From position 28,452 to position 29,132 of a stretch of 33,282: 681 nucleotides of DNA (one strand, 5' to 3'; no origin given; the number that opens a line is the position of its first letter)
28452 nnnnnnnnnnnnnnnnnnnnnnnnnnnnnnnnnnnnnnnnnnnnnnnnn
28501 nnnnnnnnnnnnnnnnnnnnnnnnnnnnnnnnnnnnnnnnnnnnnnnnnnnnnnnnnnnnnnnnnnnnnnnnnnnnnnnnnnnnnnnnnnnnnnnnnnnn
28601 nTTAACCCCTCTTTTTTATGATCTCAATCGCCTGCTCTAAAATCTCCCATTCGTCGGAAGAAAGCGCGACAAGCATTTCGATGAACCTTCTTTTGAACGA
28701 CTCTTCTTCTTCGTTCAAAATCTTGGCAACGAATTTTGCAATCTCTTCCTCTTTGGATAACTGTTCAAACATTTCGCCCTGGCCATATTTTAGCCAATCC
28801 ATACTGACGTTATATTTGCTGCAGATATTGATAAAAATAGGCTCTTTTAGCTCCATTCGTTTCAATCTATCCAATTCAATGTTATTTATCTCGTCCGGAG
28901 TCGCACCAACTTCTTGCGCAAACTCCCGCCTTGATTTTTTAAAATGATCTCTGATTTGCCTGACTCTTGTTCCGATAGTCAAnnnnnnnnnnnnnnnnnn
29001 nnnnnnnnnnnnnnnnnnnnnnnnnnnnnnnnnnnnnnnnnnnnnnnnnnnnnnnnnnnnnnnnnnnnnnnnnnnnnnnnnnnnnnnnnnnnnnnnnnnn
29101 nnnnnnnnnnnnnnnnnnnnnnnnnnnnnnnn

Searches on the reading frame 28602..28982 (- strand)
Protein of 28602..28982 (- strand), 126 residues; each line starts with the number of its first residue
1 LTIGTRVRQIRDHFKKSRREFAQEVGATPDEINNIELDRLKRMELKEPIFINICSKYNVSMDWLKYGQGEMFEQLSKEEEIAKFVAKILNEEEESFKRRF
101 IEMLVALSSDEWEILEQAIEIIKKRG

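Call 68: search_protein_families(library=pfam, proteins=[window:28602-28982:-], max_evalue=0.01)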
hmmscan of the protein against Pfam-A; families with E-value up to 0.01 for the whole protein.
window:28602-28982:- (126 aa): 2 families
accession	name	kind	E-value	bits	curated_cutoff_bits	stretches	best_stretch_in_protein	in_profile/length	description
PF12844.13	HTH_19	-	9.1e-11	41.9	30.2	1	4-69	1-63/64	Helix-turn-helix domain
PF01381.28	HTH_3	-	8.8e-05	22.9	23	1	7-64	1-55/55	Helix-turn-helix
